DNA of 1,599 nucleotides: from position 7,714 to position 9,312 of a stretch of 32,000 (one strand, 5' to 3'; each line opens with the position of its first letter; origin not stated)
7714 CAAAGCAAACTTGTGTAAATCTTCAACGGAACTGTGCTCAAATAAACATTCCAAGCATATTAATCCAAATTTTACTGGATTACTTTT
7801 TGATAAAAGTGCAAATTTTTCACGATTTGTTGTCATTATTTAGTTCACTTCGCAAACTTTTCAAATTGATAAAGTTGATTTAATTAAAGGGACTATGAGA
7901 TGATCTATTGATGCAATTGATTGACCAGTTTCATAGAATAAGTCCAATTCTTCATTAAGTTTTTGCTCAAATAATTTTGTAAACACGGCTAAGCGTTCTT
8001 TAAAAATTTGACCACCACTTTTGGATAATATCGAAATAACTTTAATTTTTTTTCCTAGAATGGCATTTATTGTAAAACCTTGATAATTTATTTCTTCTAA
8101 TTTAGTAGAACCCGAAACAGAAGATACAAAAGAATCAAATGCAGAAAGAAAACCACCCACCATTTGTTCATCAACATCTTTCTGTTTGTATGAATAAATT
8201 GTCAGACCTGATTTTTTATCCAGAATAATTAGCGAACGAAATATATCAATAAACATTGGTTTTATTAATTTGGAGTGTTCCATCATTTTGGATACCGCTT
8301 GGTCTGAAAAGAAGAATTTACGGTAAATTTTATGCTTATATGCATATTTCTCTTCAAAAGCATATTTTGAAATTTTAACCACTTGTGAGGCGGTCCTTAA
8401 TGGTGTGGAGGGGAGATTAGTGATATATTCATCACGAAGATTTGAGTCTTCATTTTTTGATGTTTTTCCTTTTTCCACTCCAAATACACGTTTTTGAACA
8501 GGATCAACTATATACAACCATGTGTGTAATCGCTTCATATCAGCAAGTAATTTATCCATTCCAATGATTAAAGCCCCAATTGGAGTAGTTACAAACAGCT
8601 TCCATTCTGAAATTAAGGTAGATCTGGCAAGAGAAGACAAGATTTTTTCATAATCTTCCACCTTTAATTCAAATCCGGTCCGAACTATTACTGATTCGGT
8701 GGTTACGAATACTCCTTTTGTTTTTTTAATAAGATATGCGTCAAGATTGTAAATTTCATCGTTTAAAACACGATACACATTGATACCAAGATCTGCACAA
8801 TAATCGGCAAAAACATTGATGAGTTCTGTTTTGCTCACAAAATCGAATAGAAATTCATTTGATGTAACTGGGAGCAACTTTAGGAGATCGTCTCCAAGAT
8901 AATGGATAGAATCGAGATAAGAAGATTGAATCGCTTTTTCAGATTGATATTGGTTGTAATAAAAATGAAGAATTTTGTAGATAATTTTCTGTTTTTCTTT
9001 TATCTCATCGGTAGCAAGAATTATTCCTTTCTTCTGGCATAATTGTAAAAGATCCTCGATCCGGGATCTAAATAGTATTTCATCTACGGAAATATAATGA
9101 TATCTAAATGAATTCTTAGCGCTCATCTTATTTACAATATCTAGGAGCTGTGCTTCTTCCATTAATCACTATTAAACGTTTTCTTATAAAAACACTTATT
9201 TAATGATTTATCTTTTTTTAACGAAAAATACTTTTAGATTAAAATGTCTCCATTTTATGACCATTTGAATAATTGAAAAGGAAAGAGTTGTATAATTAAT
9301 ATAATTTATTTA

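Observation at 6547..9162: Tandem paralog pair of unknown function: degenerate restriction-endonuclease-like core fused to a longin/roadblock-like domain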

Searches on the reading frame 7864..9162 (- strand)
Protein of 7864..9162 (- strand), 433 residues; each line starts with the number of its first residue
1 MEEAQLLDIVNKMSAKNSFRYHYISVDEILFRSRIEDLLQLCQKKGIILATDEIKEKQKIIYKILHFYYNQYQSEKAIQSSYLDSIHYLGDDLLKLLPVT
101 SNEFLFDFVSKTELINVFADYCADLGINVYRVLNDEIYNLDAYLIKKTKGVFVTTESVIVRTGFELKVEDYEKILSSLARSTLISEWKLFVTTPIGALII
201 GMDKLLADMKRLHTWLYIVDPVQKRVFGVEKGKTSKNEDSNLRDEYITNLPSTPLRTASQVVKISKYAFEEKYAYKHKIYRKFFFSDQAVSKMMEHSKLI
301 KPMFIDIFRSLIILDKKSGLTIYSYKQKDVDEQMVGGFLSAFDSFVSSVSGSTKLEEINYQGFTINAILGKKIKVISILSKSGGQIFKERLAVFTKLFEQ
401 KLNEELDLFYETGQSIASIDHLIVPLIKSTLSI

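Call 4: search_protein_families(library=pfam, proteins=[window:7864-9162:-], max_evalue=10)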
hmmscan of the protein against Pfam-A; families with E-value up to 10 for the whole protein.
window:7864-9162:- (433 aa): 1 family
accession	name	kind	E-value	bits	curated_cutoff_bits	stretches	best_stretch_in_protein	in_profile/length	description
PF06372.18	Gemin6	-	0.017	15.6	23.9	1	205-229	23-47/88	Gemin6 Sm-like domain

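Call 5: search_protein_families(library=ncbifam, proteins=[window:7864-9162:-], max_evalue=10)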
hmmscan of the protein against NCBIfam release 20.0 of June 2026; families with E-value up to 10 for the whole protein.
window:7864-9162:- (433 aa): 1 family
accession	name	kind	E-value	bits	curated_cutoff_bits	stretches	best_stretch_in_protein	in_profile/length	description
NF011044.0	PRK14474.1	equivalog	0.063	12.7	339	1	154-209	175-229/258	F0F1 ATP synthase subunit B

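Call 6: search_solved_structures(query=window:7864-9162:-, max_evalue=10)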
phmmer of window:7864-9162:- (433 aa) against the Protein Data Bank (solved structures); distinct sequences matched with E-value up to 10: 6.
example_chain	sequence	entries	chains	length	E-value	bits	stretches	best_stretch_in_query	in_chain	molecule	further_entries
5cqr_A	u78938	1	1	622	0.11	14.7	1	353-416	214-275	Elongator complex protein 1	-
8ptx_A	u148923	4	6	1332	0.57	12.3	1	353-416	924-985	Elongator complex protein 1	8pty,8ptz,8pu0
5lua_A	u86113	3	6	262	0.87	11.7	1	224-296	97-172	Legumain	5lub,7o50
5lu8_A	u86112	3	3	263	0.88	11.7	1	224-296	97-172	Legumain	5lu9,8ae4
8ae5_A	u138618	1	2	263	0.88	11.7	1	224-296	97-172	Legumain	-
4n6n_A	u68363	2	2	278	0.98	11.5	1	224-296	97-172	Legumain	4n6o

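Call 11: find_homologous_proteins(query=window:7864-9162:-, max_evalue=0.001)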
Query window:7864-9162:- (433 aa): 74 proteins with E <= 0.001 among 7163 candidates.
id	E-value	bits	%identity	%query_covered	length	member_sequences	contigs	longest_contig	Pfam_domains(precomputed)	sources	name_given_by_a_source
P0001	3.6e-270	914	98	100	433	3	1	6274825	-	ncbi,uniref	ncbi:hypothetical protein [Candidatus Lokiarchaeum ossiferum]|uniref:hypothetical protein n=1 Tax=Ca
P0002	1.1e-239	813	86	100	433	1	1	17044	-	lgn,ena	-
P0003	5.2e-121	422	49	99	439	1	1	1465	-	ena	-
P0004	8.9e-117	408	48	96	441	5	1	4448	-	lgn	-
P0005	2.3e-111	391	48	92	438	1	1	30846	-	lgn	-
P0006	6.9e-109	383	45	99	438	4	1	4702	-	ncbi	ncbi:MAG: hypothetical protein ACTSYU_07210 [Promethearchaeota archaeon]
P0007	1.6e-107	378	47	94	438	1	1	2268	-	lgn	-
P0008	8.6e-106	372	44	94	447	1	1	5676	-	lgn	-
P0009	5.8e-97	343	43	92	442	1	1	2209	-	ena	-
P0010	7.7e-91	323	42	98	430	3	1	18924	-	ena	-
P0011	1.6e-86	309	38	98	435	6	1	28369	-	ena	-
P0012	2.1e-85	305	40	98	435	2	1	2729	-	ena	-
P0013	1.2e-84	303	38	94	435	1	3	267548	-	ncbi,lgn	ncbi:MAG: hypothetical protein ACFE94_17275 [Candidatus Hodarchaeota archaeon]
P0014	1.7e-84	302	38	94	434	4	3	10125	-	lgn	-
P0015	2.0e-84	302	43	84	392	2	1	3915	-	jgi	jgi:hypothetical protein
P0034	8.3e-80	287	36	100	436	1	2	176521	-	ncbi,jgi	ncbi:MAG: hypothetical protein ACW98X_03765 [Promethearchaeota archaeon]|jgi:hypothetical protein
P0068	1.9e-59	220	35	98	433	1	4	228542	-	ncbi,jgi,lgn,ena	-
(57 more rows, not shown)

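Call 16: search_solved_structures(query=A1, max_evalue=10, show_alignments=3)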
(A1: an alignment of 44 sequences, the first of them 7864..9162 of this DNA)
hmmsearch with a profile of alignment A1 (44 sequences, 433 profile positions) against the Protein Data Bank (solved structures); distinct sequences matched with E-value up to 10: 0.

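Call 17: find_encoding_contigs(protein=P0013, flank=8000, max_places=2)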
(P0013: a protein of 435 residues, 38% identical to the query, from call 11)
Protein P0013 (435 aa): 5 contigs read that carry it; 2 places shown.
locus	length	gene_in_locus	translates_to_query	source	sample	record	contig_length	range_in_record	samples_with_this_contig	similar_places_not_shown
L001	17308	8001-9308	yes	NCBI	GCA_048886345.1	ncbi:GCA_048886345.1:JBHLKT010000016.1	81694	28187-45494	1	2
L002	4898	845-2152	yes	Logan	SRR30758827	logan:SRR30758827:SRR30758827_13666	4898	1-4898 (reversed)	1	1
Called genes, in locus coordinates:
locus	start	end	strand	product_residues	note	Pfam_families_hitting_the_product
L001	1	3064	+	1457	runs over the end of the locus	PF00989:PAS, PF13426:PAS_9, PF08447:PAS_3, PF13426:PAS_9, PF00989:PAS, PF13188:PAS_8, PF13426:PAS_9, PF00512:HisKA, +7 more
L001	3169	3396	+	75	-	-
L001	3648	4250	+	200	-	PF13183:Fer4_8, PF13237:Fer4_10, PF12838:Fer4_7 (weak), PF13187:Fer4_9, PF13534:Fer4_17 (weak)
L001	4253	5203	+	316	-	PF02754:CCG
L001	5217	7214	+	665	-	PF00890:FAD_binding_2, PF01134:GIDA (weak), PF01266:DAO (weak), PF07992:Pyr_redox_2 (weak), PF12831:FAD_oxidored, PF13450:NAD_binding_8, PF12797:Fer4_2 (weak), PF00037:Fer4 (weak), +8 more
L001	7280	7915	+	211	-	PF01066:CDP-OH_P_transf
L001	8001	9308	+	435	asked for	-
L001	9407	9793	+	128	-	PF07386:DUF1499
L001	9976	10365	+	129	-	-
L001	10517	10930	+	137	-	-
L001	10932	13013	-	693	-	PF03190:Thioredox_DsbH, PF13899:Thioredoxin_7, PF07470:Glyco_hydro_88 (faint)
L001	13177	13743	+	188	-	PF02525:Flavodoxin_2 (weak), PF03358:FMN_red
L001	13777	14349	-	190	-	PF14512:TM1586_NiRdase (faint), PF00881:Nitroreductase (weak)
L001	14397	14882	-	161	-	PF00578:AhpC-TSA, PF08534:Redoxin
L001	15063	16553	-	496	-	PF00701:DHDPS, PF08714:Fae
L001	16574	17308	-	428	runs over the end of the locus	-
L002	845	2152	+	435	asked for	-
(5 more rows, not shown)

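Call 18: find_encoding_contigs(protein=P0068, flank=8000, max_places=2)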
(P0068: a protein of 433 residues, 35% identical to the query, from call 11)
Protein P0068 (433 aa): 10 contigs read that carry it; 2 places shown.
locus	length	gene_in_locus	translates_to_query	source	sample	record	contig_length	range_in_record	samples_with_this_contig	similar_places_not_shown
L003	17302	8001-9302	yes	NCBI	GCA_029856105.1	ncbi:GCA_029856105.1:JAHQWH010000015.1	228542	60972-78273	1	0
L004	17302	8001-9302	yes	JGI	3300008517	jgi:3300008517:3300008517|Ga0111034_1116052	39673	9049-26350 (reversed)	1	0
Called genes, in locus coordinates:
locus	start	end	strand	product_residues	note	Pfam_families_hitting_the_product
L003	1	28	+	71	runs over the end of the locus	-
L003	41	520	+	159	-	-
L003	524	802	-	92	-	-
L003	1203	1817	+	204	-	PF13534:Fer4_17, PF13187:Fer4_9, PF13183:Fer4_8, PF13237:Fer4_10, PF12838:Fer4_7 (weak)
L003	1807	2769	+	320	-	PF02754:CCG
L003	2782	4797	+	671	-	PF00890:FAD_binding_2 (weak), PF01266:DAO (weak), PF07992:Pyr_redox_2 (weak), PF12831:FAD_oxidored, PF13450:NAD_binding_8, PF12838:Fer4_7, PF13187:Fer4_9, PF13237:Fer4_10, +9 more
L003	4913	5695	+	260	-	PF26551:DUF8180, PF01980:TrmO_N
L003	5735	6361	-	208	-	PF08241:Methyltransf_11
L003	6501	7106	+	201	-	PF00702:Hydrolase, PF13419:HAD_2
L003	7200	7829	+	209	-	PF01066:CDP-OH_P_transf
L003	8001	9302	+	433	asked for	-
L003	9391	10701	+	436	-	-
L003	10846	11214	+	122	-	-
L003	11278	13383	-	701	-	PF03190:Thioredox_DsbH, PF13899:Thioredoxin_7, PF05147:LANC_like (faint)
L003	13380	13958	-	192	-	PF14512:TM1586_NiRdase (faint), PF00881:Nitroreductase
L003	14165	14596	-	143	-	PF01575:MaoC_dehydratas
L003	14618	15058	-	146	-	PF13452:FAS1_DH_region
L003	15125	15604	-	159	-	PF00578:AhpC-TSA, PF08534:Redoxin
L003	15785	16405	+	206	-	-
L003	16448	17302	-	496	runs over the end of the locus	PF00701:DHDPS, PF08714:Fae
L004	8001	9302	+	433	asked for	-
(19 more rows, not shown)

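Call 21: find_encoding_contigs(protein=P0034, flank=8000, max_places=1)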
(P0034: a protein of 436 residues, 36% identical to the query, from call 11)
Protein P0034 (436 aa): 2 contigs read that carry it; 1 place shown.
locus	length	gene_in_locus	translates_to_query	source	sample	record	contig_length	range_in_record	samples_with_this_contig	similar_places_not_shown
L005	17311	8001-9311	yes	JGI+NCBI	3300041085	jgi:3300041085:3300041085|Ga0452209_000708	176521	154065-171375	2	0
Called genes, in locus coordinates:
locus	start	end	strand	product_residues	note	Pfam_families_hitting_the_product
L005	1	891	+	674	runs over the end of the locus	PF00890:FAD_binding_2 (weak), PF01266:DAO (weak), PF12831:FAD_oxidored (weak), PF12838:Fer4_7, PF13187:Fer4_9, PF00037:Fer4, PF12838:Fer4_7, PF13187:Fer4_9, +15 more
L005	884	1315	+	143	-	PF02662:FlpD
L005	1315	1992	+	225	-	PF14697:Fer4_21 (weak), PF00037:Fer4 (weak), PF12837:Fer4_6 (weak), PF13237:Fer4_10 (weak), PF12838:Fer4_7, PF13187:Fer4_9 (weak), PF00037:Fer4 (weak), PF12838:Fer4_7, +14 more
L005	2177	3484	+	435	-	PF01058:Oxidored_q6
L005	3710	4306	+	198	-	PF13237:Fer4_10, PF12838:Fer4_7 (weak), PF13183:Fer4_8, PF13187:Fer4_9, PF13534:Fer4_17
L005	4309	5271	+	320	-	PF02754:CCG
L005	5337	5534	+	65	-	-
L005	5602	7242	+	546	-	PF07992:Pyr_redox_2 (weak), PF00890:FAD_binding_2 (weak), PF01266:DAO (weak), PF12831:FAD_oxidored, PF13450:NAD_binding_8 (weak), PF12837:Fer4_6 (weak), PF12838:Fer4_7 (weak), PF13187:Fer4_9 (weak), +8 more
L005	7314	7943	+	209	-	PF01066:CDP-OH_P_transf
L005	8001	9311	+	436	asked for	-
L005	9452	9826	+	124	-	PF07386:DUF1499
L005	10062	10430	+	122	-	-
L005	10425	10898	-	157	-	-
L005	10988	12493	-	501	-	PF03190:Thioredox_DsbH, PF13899:Thioredoxin_7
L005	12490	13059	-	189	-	PF00881:Nitroreductase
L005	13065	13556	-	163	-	PF00578:AhpC-TSA, PF08534:Redoxin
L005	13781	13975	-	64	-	-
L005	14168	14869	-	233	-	PF00106:adh_short, PF08659:KR (weak), PF13561:adh_short_C2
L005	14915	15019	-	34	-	-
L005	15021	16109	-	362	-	PF01408:GFO_IDH_MocA, PF03447:NAD_binding_3 (weak), PF22725:GFO_IDH_MocA_C3, PF02894:GFO_IDH_MocA_C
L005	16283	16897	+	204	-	-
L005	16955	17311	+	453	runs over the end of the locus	PF02754:CCG (faint), PF13183:Fer4_8 (weak), PF13534:Fer4_17 (weak)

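Call 22: predict_structure(alignment_id=A1)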
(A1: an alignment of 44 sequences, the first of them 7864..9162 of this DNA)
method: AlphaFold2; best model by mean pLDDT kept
length: 433 residues; sequences in the alignment: 44
mean_pLDDT: 86.4   pTM: 0.87
mean pLDDT of the five models: 86.4, 86.2, 85.0, 84.6, 84.1
residues with pLDDT >= 90: 240; 70-90: 143; 50-70: 43; < 50: 7
segments of 3 or more residues with pLDDT < 50: 348-353
pLDDT, mean of each block of 10 residues (from residue 1): 82 78 86 88 93 88 95 95 93 79 82 96 94 87 83 88 91 94 95 94 94 95 90 90 92 90 88 78 85 65 89 89 82 68 55 61 87 92 93 93 90 83 87 91
secondary structure, 60 per line:
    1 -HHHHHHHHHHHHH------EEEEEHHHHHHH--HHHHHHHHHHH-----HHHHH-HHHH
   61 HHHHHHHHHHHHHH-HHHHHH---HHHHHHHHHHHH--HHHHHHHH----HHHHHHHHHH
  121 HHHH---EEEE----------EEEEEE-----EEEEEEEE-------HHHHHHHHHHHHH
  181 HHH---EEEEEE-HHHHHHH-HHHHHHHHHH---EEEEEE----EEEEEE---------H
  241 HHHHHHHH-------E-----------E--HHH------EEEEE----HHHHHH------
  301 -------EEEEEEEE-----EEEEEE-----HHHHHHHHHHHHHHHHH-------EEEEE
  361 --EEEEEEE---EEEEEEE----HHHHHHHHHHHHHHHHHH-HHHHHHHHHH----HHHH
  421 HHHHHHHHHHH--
elements in order: H2-14 E21-25 H26-32 H35-45 H51-55 H57-74 H76-81 H85-96 H99-106 H111-124 E128-131 E142-147 E153-160 H168-183 E187-192 H194-200 H202-211 E215-220 E225-230 H240-248 E280-284 H289-294 E308-315 E321-326 H332-348 E356-360 E363-369 E373-379 H384-401 H403-412 H417-431

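Call 24: search_protein_representatives(alignment_id=A1)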
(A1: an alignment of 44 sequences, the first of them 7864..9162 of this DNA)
Query: 44 sequences, 433 profile positions. Proteins with E-value up to 0.001 (for the whole library): 996; up to 1e-10: 270; up to 1e-30: 54. The best 150 are listed.
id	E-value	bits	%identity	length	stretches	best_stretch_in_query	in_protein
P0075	2.4e-187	639.6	-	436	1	4-433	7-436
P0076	2.2e-180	616.7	-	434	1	2-433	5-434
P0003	1.9e-168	577.3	-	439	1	3-431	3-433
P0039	7.3e-160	549.0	-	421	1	10-433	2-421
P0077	3.1e-147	507.4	-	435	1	7-431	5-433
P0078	6.7e-145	499.7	-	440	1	4-433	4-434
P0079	1.5e-142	492.0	-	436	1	8-432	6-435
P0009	2.0e-142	491.6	-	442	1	7-433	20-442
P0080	1.0e-140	486.0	-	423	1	9-433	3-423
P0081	8.7e-140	482.9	-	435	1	5-433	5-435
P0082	4.7e-138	477.2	-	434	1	7-433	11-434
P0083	8.2e-137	473.1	-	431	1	7-433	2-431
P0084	2.4e-136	471.6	-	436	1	5-433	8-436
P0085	1.4e-133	462.4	-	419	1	17-433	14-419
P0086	2.1e-133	461.9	-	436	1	5-433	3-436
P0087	2.4e-131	455.1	-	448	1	5-433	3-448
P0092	2.1e-126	438.8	-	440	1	7-433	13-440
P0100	6.2e-111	387.8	-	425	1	16-433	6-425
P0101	8.0e-105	367.7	-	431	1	7-433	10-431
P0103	7.9e-93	328.2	-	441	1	5-431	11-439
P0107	4.5e-78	279.5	-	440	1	5-431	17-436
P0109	6.4e-74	265.8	-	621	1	27-430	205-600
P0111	4.0e-65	236.8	-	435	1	10-411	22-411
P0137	1.5e-19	86.7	-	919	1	292-420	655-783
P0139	6.9e-19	84.5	-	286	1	277-420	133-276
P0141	2.3e-18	82.8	-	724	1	301-421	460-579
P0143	4.0e-18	82.0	-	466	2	257-420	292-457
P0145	5.2e-18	81.6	-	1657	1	281-431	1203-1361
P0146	5.9e-18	81.4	-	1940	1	282-410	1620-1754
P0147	6.8e-18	81.2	-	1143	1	301-412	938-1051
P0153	4.7e-17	78.5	-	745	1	286-422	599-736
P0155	6.8e-17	77.9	-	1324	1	304-410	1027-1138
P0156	1.2e-16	77.1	-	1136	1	277-425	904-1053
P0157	1.6e-16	76.7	-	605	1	293-410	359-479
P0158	1.8e-16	76.5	-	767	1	296-424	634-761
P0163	3.3e-16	75.7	-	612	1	292-419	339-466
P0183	6.4e-15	71.4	-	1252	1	298-420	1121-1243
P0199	5.2e-14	68.4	-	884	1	244-404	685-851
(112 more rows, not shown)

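Call 25: search_protein_families(library=pfam, proteins=[P0137, P0141, P0147, P0153, P0157, P0158, P0163, P0139, P0143, P0109], max_evalue=0.01)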
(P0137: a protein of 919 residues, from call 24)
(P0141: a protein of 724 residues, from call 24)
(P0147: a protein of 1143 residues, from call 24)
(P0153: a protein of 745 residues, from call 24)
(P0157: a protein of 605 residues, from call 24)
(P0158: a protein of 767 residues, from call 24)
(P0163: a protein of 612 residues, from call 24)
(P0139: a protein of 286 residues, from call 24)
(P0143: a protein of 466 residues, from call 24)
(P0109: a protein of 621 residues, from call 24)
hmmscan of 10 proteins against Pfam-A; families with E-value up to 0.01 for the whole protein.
P0137 (919 aa): 1 family
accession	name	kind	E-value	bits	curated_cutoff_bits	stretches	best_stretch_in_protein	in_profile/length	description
PF17789.7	MG4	-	0.0067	17.1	24.7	0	536-581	25-68/95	Macroglobulin domain MG4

P0141 (724 aa): 9 families
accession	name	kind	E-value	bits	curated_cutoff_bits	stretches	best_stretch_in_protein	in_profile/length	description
PF01399.33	PCI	-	2.7e-15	56.8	22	1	674-717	31-74/84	PCI domain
PF09743.14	E3_UFM1_ligase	-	2.1e-11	44.5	23.2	2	606-722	51-169/272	E3 UFM1-protein ligase 1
PF09756.15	DDRGK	-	5.4e-07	29.9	27.8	1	647-719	81-150/188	DDRGK domain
PF09012.17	FeoC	-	1.3e-06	28.9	21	0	612-646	2-36/69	FeoC like transcriptional regulator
PF13412.12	HTH_24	-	0.00012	22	21.9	0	325-369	4-48/48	Winged helix-turn-helix DNA-binding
PF22451.2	NirdL-like_HTH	-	0.0022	18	27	0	684-712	18-46/47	Siroheme decarboxylase NirDL-like HTH domain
PF18606.7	HTH_53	-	0.0033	17.5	30.6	0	621-647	13-39/62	Zap helix turn helix N-terminal domain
PF23548.1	Zn_ribbon_FGT1_2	-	0.0043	17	27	0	35-44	20-29/35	FORGETTER1 second zinc ribbon domain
PF08221.17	HTH_9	-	0.0062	17.1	23.4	0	668-709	13-54/62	RNA polymerase III subunit RPC82 helix-turn-helix domain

P0147 (1143 aa): 7 families
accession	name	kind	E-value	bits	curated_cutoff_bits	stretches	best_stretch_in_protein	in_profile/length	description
PF13517.12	FG-GAP_3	-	1.8e-11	44.9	26.9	2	299-358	1-60/61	FG-GAP-like repeat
PF02369.22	Big_1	-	4.1e-06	27.2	34.9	1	803-874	21-91/93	Bacterial Ig-like domain (group 1)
PF23743.1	Beta-prop_BBS7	-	0.00014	21.8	27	0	266-365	193-293/299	BBS7 beta-propeller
PF14783.12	BBS2_Mid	-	0.00028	21.4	27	0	345-384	3-42/108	Ciliary BBSome complex subunit 2, middle region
PF16640.11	Big_3_5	-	0.00035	21.5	35.5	1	791-878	4-85/88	Bacterial Ig-like domain (group 3)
PF25292.1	Beta-prop_CGLA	-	0.0037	17.2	26.8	0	270-324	9-63/316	Lambda-carrageenase beta-propeller domain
PF17789.7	MG4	-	0.0049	17.5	24.7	0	790-863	5-76/95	Macroglobulin domain MG4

P0153 (745 aa): 1 family
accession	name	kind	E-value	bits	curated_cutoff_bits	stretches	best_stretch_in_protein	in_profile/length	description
PF24266.1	HTH_HVO_0163_N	-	0.0004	20.8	31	1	75-133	2-60/70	HVO_0163, N-terminal HTH domain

P0157 (605 aa): 14 families
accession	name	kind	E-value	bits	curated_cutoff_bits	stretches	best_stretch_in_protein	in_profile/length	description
PF01399.33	PCI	-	2.2e-10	41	22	1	309-350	36-77/84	PCI domain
PF09756.15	DDRGK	-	5.9e-10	39.5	27.8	1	112-196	98-182/188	DDRGK domain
PF09743.14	E3_UFM1_ligase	-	1.3e-08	35.3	23.2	1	234-354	115-234/272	E3 UFM1-protein ligase 1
PF00392.27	GntR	-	0.00012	22.1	27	0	260-279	35-54/64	Bacterial regulatory proteins, gntR family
PF14502.12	HTH_41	-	0.00055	19.7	25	0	253-279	10-36/48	Helix-turn-helix domain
PF19187.6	HTH_PafC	-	0.00077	19.7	32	0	179-216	10-47/115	PafC helix-turn-helix domain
PF13412.12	HTH_24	-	0.00089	19.2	21.9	0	126-151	16-41/48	Winged helix-turn-helix DNA-binding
PF16365.12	EutK_C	-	0.0014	19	27.5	0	123-151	10-38/52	Ethanolamine utilization protein EutK C-terminus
PF08220.18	HTH_DeoR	-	0.0017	18.5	21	0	239-280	4-45/57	DeoR-like helix-turn-helix domain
PF13730.12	HTH_36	-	0.0037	17.5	25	0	257-277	33-53/55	Helix-turn-helix domain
PF10571.15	UPF0547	-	0.0051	17.3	29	1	577-596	1-20/26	Uncharacterised protein family UPF0547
PF04967.18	HTH_10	-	0.0052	17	23.1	0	125-150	21-46/53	HTH DNA binding domain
PF13240.11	Zn_Ribbon_1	-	0.0072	16.5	25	0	579-596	2-19/23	zinc-ribbon domain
PF08784.17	RPA_C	-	0.0083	17.3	22.6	0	256-279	76-99/106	Replication protein A C terminal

P0158 (767 aa): 5 families
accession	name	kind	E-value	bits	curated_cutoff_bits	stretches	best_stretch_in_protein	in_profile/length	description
PF24266.1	HTH_HVO_0163_N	-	1.5e-13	51.1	31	2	76-137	2-63/70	HVO_0163, N-terminal HTH domain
PF13412.12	HTH_24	-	1.7e-11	43.9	21.9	2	75-116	2-43/48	Winged helix-turn-helix DNA-binding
PF01047.28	MarR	-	2.1e-05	24.8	24.6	0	80-124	7-51/59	MarR family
PF01022.26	HTH_5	-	0.00048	20.4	22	0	165-196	16-47/47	Bacterial regulatory protein, arsR family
PF12840.13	HTH_20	-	0.0032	17.8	27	0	174-194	28-48/51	Helix-turn-helix domain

P0163 (612 aa): 4 families
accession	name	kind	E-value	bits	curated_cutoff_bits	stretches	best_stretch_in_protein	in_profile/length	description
PF01399.33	PCI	-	7.7e-15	55.3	22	2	544-605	13-74/84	PCI domain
PF09743.14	E3_UFM1_ligase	-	5.4e-07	30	23.2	0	213-322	117-228/272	E3 UFM1-protein ligase 1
PF09756.15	DDRGK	-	0.00012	22.2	27.8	0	36-116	102-182/188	DDRGK domain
PF09012.17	FeoC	-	0.00025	21.5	21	0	284-315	13-44/69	FeoC like transcriptional regulator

P0139 (286 aa): 1 family
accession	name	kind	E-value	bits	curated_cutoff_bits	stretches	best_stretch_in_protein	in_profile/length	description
PF18235.6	OST_P2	-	0.006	17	25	0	208-271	58-120/133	Oligosaccharyltransferase Peripheral 2 domain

P0143 (466 aa): 1 family
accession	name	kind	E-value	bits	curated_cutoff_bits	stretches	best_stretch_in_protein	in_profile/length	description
PF24034.1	DUF7343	-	0.006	16.8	27.6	0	31-74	7-50/62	Domain of unknown function (DUF7343)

P0109 (621 aa): 0 families
